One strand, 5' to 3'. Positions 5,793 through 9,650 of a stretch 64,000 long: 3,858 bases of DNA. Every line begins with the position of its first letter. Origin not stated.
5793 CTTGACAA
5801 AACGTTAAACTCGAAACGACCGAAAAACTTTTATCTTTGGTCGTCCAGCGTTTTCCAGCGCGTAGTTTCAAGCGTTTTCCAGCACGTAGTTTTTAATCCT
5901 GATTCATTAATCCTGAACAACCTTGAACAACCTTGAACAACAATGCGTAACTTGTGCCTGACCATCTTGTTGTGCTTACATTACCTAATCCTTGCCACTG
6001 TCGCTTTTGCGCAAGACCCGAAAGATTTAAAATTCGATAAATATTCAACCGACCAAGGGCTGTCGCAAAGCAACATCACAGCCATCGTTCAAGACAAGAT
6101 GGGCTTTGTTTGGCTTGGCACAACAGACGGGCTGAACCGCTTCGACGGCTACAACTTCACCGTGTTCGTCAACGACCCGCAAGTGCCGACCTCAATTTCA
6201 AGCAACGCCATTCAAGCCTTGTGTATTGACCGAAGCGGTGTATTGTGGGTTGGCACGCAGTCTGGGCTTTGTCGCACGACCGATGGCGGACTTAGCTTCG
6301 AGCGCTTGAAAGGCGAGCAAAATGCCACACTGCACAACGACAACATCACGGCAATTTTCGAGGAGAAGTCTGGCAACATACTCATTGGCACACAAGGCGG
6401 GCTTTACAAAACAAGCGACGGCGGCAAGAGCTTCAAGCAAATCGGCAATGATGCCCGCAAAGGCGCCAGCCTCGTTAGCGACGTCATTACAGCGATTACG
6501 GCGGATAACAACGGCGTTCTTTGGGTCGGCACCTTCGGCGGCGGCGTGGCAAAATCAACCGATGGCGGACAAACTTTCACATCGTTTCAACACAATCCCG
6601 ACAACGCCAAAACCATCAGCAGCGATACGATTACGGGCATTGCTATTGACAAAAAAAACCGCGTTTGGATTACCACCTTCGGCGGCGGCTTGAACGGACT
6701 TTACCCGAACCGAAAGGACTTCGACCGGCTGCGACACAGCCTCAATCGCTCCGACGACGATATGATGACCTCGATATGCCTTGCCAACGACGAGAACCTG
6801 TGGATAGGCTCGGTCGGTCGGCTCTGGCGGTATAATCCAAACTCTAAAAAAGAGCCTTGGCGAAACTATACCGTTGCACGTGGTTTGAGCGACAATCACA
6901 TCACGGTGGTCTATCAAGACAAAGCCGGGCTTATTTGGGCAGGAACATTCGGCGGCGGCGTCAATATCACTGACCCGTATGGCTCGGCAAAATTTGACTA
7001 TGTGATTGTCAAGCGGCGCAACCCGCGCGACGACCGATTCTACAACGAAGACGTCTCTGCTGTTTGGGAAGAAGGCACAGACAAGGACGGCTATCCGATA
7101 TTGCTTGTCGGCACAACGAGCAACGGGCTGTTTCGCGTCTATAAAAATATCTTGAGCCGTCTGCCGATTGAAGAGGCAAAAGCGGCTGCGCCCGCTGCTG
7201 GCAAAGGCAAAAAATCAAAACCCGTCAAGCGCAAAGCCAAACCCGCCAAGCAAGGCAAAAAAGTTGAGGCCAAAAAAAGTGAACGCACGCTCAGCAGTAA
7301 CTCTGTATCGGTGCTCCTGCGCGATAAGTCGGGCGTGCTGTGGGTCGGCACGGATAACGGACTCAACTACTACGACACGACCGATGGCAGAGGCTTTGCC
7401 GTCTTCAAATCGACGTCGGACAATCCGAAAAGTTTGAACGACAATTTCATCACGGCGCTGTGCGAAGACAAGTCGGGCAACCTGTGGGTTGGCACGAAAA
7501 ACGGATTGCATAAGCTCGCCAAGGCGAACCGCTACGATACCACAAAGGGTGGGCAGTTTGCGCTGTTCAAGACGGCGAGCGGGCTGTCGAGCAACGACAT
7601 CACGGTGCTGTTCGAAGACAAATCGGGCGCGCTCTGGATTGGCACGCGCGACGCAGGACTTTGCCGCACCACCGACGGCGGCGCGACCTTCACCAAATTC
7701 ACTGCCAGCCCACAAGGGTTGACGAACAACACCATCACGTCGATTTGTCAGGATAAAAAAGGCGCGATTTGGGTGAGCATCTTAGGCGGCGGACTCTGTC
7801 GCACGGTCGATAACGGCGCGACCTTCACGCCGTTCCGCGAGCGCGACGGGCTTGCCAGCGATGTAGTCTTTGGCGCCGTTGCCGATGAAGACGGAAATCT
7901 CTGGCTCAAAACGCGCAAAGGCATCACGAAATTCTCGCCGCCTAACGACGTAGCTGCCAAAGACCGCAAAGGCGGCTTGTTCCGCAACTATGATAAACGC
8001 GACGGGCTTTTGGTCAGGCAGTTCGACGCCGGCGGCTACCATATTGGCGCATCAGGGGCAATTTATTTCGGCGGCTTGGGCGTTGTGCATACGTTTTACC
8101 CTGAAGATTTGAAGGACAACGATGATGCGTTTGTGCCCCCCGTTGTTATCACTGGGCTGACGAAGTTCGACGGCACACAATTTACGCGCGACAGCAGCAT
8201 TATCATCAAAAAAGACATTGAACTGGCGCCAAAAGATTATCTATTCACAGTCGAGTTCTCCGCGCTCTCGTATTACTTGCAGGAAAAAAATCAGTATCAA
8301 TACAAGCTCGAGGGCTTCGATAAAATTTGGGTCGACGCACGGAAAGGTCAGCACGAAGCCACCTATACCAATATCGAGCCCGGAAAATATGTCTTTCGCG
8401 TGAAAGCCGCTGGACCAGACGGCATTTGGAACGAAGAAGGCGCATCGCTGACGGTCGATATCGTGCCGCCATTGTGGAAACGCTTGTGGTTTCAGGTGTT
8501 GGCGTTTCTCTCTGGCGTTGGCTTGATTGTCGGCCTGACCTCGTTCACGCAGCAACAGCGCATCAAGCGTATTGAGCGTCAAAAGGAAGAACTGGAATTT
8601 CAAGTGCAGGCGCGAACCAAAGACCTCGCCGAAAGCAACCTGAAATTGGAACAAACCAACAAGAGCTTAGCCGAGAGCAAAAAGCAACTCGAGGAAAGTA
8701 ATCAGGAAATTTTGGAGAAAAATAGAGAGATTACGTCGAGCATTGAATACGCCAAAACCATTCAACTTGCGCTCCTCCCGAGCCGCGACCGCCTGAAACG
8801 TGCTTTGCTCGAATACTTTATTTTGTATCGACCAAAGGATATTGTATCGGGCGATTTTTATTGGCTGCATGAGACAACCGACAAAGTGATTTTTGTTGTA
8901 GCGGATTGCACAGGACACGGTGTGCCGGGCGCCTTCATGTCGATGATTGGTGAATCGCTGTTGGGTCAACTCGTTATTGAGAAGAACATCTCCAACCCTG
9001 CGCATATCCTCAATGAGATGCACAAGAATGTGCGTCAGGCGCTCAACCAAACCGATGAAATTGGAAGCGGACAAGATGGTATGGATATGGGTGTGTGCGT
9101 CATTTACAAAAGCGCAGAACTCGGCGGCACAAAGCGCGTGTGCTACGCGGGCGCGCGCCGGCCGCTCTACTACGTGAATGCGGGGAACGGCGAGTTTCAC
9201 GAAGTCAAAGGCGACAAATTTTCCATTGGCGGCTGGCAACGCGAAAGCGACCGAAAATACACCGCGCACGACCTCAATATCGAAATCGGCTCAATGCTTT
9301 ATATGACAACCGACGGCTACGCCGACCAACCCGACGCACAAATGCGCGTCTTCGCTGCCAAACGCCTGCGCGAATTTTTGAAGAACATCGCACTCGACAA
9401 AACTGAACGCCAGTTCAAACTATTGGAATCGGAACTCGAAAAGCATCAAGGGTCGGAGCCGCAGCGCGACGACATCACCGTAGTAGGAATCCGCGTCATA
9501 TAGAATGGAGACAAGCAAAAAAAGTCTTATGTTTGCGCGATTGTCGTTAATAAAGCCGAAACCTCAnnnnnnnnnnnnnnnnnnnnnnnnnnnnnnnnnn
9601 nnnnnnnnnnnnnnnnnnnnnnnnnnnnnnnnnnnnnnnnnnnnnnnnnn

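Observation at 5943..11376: SiaABCD-like Thr-phospho partner switch to c-di-GMP, rewired to a periplasmic double-propeller/Y_Y_Y sensor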

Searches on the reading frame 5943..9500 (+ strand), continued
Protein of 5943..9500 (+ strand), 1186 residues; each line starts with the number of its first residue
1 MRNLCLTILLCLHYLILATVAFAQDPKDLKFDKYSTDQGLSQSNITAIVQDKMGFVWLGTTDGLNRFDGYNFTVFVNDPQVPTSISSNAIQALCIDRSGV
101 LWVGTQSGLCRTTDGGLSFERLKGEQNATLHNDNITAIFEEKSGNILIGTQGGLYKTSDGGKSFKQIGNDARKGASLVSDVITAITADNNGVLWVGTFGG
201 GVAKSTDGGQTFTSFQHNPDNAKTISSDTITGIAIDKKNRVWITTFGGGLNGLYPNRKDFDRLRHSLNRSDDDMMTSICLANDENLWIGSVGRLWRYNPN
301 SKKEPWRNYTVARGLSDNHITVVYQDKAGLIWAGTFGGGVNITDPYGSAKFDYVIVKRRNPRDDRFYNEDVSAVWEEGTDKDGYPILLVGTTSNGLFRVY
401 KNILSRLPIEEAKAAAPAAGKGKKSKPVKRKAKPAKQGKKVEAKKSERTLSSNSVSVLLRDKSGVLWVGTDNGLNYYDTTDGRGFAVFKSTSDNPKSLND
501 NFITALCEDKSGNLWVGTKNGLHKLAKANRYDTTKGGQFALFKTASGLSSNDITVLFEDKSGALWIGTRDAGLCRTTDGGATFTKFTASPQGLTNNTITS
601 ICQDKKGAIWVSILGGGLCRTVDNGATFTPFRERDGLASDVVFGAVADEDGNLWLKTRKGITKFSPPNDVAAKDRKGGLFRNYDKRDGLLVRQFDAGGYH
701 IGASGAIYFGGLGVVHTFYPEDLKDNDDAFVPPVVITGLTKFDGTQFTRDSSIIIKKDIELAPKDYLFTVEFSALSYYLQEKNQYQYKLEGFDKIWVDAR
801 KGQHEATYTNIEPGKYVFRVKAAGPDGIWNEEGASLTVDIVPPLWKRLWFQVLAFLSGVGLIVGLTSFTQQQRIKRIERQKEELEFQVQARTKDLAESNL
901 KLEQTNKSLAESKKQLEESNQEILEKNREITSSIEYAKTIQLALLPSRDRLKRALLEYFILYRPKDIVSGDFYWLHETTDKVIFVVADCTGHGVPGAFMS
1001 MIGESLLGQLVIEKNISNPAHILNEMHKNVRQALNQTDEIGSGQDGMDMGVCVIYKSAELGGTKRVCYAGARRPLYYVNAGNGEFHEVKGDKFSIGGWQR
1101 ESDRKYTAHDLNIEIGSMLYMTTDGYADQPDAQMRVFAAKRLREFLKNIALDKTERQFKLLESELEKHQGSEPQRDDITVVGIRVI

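Call 62: search_protein_families(library=pfam, proteins=[L109:2-1951:+, L109:2032-6810:+, L109:7080-10769:+, L109:10841-11416:+, L109:11420-11827:+, L109:11943-16289:+], max_evalue=0.00001)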
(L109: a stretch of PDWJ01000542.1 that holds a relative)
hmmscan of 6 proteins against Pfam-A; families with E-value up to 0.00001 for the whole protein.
L109:2-1951:+ (650 aa): 5 families
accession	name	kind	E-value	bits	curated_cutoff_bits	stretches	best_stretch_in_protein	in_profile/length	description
PF07228.17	SpoIIE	-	5.4e-22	79.1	25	1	447-648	3-190/192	Stage II sporulation protein E (SpoIIE)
PF13426.13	PAS_9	-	6.3e-13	49.3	27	1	254-355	2-102/103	PAS domain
PF08447.18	PAS_3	-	1.9e-11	44.5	25.6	1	268-349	4-87/89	PAS fold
PF00989.32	PAS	-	2.9e-09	37.4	22.6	1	252-350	10-109/113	PAS fold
PF08448.16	PAS_4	-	3.4e-09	37.3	23.1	1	254-355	6-106/110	PAS fold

L109:2032-6810:+ (1593 aa): 11 families
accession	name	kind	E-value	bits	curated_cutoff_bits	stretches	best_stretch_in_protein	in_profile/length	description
PF07494.17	Reg_prop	-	9.3e-61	194.4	20.4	0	319-342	1-24/24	Two component regulator propeller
PF13426.13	PAS_9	-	3.6e-25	88.6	27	2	1025-1126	2-102/103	PAS domain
PF00989.32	PAS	-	2.4e-17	63.4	22.6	1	1023-1124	10-112/113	PAS fold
PF08448.16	PAS_4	-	2.6e-16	60.2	23.1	1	1025-1126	6-106/110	PAS fold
PF07495.19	Y_Y_Y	-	2.1e-12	47.2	26.6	1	735-798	2-64/65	Y_Y_Y domain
PF08447.18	PAS_3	-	1e-10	42.1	25.6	1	1037-1120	2-87/89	PAS fold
PF13188.13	PAS_8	-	1.8e-09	37.6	21.8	0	1018-1055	5-42/65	PAS domain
PF08450.18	SGL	-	6.9e-09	36.1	26.3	0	244-418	15-176/246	SMP-30/Gluconolactonase/LRE-like region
PF07228.17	SpoIIE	-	1.4e-08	35.3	25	1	1393-1591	6-190/192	Stage II sporulation protein E (SpoIIE)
PF13492.12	GAF_3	-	4.3e-08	34.1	27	1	1253-1320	62-129/129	GAF domain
PF23748.1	Beta-prop_LRRK2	-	1.4e-06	28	26.9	0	500-537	265-302/359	LRRK2 beta propeller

L109:7080-10769:+ (1230 aa): 5 families
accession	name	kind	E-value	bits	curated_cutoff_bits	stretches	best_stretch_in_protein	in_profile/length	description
PF07494.17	Reg_prop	-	2.2e-78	248.4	20.4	2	40-63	1-24/24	Two component regulator propeller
PF07228.17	SpoIIE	-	1.7e-22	80.8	25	1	1028-1229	3-190/192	Stage II sporulation protein E (SpoIIE)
PF07495.19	Y_Y_Y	-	9.3e-20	70.7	26.6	1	831-895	2-65/65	Y_Y_Y domain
PF23748.1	Beta-prop_LRRK2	-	5.6e-12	45.8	26.9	0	126-198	263-338/359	LRRK2 beta propeller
PF08450.18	SGL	-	2.1e-08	34.5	26.3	0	323-485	42-204/246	SMP-30/Gluconolactonase/LRE-like region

L109:10841-11416:+ (192 aa): 1 family
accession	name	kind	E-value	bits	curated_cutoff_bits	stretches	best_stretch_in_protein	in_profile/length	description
PF19788.4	DUF6272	-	2.5e-30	105.3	26.6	1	57-184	7-134/134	Family of unknown function (DUF6272)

L109:11420-11827:+ (136 aa): 1 family
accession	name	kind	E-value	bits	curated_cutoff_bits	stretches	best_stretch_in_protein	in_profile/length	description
PF09345.15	SiaC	-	9.4e-39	132.2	24.5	1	25-136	7-120/120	SiaC family regulatory phosphoprotein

L109:11943-16289:+ (1449 aa): 10 families
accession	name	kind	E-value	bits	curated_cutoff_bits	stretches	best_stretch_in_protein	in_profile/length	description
PF07228.17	SpoIIE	-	1.1e-15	58.5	25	1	1249-1449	4-191/192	Stage II sporulation protein E (SpoIIE)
PF13426.13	PAS_9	-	1.3e-13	51.5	27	1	885-987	2-103/103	PAS domain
PF13185.12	GAF_2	-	2.4e-13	50.9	28.6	1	1038-1179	3-136/136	GAF domain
PF08447.18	PAS_3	-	4.6e-10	40.1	25.6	1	899-981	4-88/89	PAS fold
PF08448.16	PAS_4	-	1e-09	39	23.1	1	885-987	6-107/110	PAS fold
PF07495.19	Y_Y_Y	-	1.6e-09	37.9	26.6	1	726-772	2-48/65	Y_Y_Y domain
PF00989.32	PAS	-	4.2e-09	36.8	22.6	1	881-981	8-109/113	PAS fold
PF07494.17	Reg_prop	-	1.8e-08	34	20.4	0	315-332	4-21/24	Two component regulator propeller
PF13492.12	GAF_3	-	5.3e-06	27.3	27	0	1046-1179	9-128/129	GAF domain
PF13188.13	PAS_8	-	8.5e-06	25.9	21.8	0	879-922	6-50/65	PAS domain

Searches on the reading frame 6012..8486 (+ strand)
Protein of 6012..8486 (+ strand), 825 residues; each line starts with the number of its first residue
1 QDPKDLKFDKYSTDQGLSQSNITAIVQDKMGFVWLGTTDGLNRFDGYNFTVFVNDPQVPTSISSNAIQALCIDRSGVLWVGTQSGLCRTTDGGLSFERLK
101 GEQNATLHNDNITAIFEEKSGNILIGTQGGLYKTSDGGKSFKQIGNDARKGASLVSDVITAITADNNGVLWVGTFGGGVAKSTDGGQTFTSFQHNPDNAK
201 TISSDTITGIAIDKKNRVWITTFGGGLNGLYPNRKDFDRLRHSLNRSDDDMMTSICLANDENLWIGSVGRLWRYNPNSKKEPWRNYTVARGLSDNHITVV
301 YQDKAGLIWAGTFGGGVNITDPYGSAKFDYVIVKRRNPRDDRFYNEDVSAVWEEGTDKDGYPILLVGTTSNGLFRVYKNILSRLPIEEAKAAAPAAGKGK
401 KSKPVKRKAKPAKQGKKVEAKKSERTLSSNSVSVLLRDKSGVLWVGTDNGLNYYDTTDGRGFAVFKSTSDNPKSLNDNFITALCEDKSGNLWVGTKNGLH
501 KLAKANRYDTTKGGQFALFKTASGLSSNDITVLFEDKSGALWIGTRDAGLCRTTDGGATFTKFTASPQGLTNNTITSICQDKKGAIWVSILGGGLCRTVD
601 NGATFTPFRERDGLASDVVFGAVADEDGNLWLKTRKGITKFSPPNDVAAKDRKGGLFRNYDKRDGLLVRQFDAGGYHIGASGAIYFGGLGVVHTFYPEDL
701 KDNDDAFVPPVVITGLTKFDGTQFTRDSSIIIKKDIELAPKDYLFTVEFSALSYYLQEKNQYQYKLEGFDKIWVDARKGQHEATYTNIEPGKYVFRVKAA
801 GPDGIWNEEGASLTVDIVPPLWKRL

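Call 61: search_solved_structures(query=window:6012-8486:+, max_evalue=1e-20, show_alignments=0)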
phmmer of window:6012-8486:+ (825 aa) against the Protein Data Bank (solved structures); distinct sequences matched with E-value up to 1e-20: 4.
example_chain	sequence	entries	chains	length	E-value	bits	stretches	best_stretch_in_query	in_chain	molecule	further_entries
4a2l_A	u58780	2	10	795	1.9e-87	297.6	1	471-823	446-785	TWO-COMPONENT SYSTEM SENSOR HISTIDINE KINASE/RESPONSE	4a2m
3v9f_A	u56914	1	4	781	4.3e-70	240.2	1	414-822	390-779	Two-component system sensor histidine kinase/response regulator, hybrid (One-component sys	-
3ott_A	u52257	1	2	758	3.3e-35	124.8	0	426-821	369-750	Two-component system sensor histidine kinase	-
3va6_A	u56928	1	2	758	3.3e-35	124.8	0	426-821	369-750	Two-component system sensor histidine kinase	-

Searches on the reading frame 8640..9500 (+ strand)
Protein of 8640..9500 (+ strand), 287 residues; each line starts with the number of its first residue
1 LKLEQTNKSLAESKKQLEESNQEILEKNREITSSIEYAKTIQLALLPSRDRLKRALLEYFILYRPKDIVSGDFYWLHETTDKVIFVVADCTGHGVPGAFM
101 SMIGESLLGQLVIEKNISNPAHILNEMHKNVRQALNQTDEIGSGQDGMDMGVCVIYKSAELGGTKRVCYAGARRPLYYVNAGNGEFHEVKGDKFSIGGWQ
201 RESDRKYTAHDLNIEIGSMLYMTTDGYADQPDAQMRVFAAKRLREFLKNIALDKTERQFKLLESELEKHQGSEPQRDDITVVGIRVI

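Call 21: search_solved_structures(query=window:8640-9500:+, max_evalue=0.00001, show_alignments=1)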
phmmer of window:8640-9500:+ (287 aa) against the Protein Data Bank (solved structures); distinct sequences matched with E-value up to 0.00001: 1.
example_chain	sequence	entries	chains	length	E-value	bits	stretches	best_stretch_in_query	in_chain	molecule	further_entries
6k4e_A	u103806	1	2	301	6e-39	137.5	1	10-285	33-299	Putative serine phosphatase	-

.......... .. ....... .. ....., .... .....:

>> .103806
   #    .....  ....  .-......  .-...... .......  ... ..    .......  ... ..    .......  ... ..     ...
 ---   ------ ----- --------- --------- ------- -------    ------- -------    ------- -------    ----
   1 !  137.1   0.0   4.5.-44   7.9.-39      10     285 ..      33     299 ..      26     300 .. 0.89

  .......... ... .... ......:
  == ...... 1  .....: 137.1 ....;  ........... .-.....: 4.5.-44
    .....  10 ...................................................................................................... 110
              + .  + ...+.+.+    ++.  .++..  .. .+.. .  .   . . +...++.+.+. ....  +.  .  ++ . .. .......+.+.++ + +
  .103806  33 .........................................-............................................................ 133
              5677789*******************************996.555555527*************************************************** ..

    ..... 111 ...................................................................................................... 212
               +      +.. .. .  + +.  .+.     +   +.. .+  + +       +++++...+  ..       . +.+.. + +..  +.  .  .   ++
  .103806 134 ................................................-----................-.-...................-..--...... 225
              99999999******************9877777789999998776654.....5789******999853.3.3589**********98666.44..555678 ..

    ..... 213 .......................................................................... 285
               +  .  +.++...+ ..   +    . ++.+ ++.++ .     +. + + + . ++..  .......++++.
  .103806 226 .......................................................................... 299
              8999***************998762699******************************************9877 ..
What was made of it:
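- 8556..8777 (+): Cytoplasmic coiled-coil linker, aa 872-945. No HAMP domain is present. The last ~45 residues or so (from about aa 909) align to the helix preceding the PP2C domain in the SiaA crystal construct (call 21).
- On SiaABCD module (P. aeruginosa type): The alignment to 6k4e (E 6e-39) keeps GDFY, DCTGHG, TDG and RDDIT (call 21).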
